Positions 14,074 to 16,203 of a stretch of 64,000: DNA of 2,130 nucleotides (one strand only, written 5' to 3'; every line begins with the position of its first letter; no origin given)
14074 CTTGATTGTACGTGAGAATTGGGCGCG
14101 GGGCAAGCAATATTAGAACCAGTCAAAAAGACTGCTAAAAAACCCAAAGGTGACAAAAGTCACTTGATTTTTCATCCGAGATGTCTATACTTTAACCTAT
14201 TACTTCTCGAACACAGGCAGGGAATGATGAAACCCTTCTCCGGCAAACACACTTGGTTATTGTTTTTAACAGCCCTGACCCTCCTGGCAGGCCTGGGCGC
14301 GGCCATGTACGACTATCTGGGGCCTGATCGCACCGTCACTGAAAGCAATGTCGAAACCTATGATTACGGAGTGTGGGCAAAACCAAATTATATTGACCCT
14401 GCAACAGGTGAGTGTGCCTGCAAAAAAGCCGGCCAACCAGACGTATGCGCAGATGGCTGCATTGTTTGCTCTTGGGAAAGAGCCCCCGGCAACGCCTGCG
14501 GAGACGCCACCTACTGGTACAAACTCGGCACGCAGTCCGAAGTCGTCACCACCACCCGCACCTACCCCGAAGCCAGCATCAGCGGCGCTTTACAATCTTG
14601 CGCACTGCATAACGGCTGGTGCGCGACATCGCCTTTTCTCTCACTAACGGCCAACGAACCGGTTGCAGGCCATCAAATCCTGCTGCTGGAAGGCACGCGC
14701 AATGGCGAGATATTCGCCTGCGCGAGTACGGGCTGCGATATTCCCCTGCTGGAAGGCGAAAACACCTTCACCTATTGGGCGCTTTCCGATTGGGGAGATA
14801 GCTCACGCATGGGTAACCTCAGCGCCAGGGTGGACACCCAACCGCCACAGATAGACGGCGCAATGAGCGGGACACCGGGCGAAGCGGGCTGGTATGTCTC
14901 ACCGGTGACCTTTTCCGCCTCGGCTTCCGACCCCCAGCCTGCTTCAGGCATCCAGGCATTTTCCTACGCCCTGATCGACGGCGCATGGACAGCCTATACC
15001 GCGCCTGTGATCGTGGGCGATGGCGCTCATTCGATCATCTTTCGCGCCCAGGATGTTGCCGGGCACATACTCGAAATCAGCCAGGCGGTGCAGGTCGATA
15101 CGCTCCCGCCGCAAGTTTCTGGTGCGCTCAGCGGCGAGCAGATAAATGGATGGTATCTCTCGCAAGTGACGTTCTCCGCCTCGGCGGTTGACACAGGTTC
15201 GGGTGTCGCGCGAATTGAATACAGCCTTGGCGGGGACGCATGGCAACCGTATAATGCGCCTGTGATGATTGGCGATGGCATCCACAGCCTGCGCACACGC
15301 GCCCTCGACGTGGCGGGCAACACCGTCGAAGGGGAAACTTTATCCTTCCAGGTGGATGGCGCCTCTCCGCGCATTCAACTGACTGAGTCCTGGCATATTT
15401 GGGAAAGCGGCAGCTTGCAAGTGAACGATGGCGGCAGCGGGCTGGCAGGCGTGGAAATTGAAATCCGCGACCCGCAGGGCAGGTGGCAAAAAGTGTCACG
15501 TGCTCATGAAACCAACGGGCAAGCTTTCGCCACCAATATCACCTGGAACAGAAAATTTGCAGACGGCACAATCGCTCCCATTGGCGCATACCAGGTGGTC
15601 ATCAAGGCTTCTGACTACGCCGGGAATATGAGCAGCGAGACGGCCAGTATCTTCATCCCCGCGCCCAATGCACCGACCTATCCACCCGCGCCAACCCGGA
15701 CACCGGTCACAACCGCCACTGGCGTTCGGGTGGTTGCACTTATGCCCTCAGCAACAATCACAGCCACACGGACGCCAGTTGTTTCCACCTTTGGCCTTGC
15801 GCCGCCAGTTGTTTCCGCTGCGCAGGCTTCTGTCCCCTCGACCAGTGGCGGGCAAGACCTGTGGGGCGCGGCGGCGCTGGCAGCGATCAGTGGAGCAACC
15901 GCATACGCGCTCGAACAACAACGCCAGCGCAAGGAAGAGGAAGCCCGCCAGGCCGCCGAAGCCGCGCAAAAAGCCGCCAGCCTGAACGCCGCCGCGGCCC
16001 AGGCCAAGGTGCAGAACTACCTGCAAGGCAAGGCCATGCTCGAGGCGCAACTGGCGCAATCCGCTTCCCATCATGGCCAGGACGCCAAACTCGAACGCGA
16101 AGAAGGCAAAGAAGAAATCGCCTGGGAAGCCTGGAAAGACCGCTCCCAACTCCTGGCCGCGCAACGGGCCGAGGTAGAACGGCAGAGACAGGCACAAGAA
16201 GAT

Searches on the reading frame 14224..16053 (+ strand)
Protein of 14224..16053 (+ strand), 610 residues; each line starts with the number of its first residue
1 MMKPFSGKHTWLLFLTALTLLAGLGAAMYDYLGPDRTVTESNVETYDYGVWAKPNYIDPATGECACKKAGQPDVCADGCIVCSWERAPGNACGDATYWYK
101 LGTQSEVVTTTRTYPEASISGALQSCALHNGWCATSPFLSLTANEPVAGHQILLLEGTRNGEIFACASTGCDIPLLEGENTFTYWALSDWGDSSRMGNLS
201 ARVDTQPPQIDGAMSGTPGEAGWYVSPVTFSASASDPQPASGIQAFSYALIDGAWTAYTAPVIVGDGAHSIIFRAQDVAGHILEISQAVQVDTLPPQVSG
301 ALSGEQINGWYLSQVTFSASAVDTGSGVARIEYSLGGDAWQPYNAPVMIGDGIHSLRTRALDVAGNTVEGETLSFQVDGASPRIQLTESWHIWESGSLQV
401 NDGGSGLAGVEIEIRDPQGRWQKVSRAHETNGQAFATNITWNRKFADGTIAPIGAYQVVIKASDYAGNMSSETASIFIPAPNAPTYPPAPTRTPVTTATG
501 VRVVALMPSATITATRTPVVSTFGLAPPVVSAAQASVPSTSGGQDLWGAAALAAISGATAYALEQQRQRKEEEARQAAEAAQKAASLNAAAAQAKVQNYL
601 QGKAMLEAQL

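Call 32: find_related_loci(query=A5, collection=genome_contigs, flank=10000)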
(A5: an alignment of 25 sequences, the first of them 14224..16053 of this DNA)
Query A5 (610 aa) in genome_contigs; peptide patterns used: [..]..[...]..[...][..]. (x = any residue, [..] = any of these).
111 stretches matched a pattern; 91 encode a relative of the query (tblastn E <= 1e-3); the best 80 are kept; 80 distinct loci.
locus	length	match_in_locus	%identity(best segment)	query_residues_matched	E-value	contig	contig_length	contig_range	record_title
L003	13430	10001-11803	58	4-609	0e+0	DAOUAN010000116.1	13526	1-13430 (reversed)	MAG TPA_asm: Anaerolineales bacterium isolate H64_669 k137_67169, whole genome shotgun sequence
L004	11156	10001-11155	62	24-413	4e-158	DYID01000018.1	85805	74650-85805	MAG TPA_asm: Anaerolinea sp. isolate TT109_57_62 Afr_mines_TT109_89_length_85805_cov_25_002659, whole genome shotgun seq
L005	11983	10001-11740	39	8-581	2e-127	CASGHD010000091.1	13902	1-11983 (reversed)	MAG: uncultured Anaerolineales bacterium isolate KLAP176 genome assembly, contig: KLAP176_304959, whole genome shotgun s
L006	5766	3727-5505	40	3-587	9e-126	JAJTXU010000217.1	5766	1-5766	MAG: Anaerolineales bacterium isolate DTUCFX3 217-Genome34, whole genome shotgun sequence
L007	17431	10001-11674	40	8-563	2e-125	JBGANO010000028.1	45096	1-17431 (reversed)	MAG: Anaerolineales bacterium isolate MAG_MBR_AS.75 MBRAS-75_NODE_28_length_45096_cov_32.151314, whole genome shotgun se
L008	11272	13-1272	56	108-523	2e-151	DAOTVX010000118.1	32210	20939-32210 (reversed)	MAG TPA_asm: Anaerolineales bacterium isolate H111_87 k127_495092, whole genome shotgun sequence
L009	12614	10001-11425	43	8-493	2e-117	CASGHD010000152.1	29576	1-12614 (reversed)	MAG: uncultured Anaerolineales bacterium isolate KLAP176 genome assembly, contig: KLAP176_34755, whole genome shotgun se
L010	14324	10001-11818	36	13-610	4e-100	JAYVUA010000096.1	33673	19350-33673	MAG: Anaerolineales bacterium isolate GL74_UP_metabat_203 GL74_UP_metabat_203_95, whole genome shotgun sequence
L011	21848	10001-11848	36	3-610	2e-98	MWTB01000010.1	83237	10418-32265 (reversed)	MAG: Anaerolineae bacterium UTCFX1 contig_1166, whole genome shotgun sequence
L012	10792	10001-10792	59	28-385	2e-97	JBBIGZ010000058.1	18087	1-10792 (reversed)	MAG: Chloroflexota bacterium isolate ETS170220_bin_102 NODE_2600_length_18087_cov_3.30518, whole genome shotgun sequence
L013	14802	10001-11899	37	3-608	2e-97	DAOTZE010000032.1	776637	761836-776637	MAG TPA_asm: Anaerolineales bacterium isolate H39_483 k131_1369519, whole genome shotgun sequence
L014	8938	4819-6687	37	1-610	1e-92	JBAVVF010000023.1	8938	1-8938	MAG: Anaerolineales bacterium isolate MFD01609_ilm_asm_bin14 k127_120664, whole genome shotgun sequence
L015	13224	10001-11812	37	13-608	5e-91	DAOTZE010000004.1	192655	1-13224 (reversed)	MAG TPA_asm: Anaerolineales bacterium isolate H39_483 k131_1707970, whole genome shotgun sequence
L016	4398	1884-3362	38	2-495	5e-91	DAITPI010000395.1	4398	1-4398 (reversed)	MAG TPA_asm: Anaerolineales bacterium isolate CTOTU26108 NODE_19805_length_4398_cov_3.899148, whole genome shotgun seque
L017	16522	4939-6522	36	8-524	9e-88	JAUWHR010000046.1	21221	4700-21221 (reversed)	MAG: Anaerolineae bacterium isolate CSMAG_2273 CSMAG_2273_k141_3621432_length_21221_cov_13.0447, whole genome shotgun se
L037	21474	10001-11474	44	27-600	5e-58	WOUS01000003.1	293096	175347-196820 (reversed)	MAG: Anaerolineaceae bacterium isolate X2_MetaBAT.10 scaffold_29, whole genome shotgun sequence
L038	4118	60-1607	42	31-608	4e-58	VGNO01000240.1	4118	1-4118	MAG: Chloroflexi bacterium isolate K_DeepCast_150m_m2_071 K_DeepCast_150m_m2_071_Ga0194126_10046864, whole genome shotgu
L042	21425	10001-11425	33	7-483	8e-53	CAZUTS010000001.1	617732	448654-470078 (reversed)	MAG TPA_asm: uncultured Anaerolineaceae bacterium isolate binchicken_co179_61 genome assembly, contig: NODE_33_length_61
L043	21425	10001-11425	33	7-483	2e-52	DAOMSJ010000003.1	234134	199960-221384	MAG TPA_asm: Anaerolineales bacterium isolate AMR_MDS_5785 NODE_10_length_234134_cov_8.324933, whole genome shotgun sequ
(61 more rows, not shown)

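Call 60: search_protein_families(library=pfam, proteins=[L037:12531-13982:+, L037:15660-16895:+, L042:13198-14304:+, L038:2685-3566:+, L037:14107-15666:+, L042:14334-15401:+, L043:14309-15607:+], max_evalue=0.01)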
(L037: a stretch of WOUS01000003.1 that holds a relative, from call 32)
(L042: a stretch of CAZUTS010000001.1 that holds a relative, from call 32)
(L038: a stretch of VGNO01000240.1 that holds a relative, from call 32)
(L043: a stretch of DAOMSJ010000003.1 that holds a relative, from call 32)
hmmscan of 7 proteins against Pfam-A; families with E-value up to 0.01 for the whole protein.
L037:12531-13982:+ (484 aa): 0 families

L037:15660-16895:+ (412 aa): 0 families

L042:13198-14304:+ (369 aa): 1 family
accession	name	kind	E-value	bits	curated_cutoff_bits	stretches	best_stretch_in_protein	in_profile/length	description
PF07676.18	PD40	-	0.00011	22.4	20.9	0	223-239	9-25/38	WD40-like Beta Propeller Repeat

L038:2685-3566:+ (294 aa): 0 families

L037:14107-15666:+ (520 aa): 0 families

L042:14334-15401:+ (356 aa): 0 families

L043:14309-15607:+ (433 aa): 0 families
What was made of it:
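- Tried and rejected: Beta-propeller partners in other loci could be confirmed by Pfam only once: PD40 in L042, 22.4 bits against a cut-off of 20.9 (call 60).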
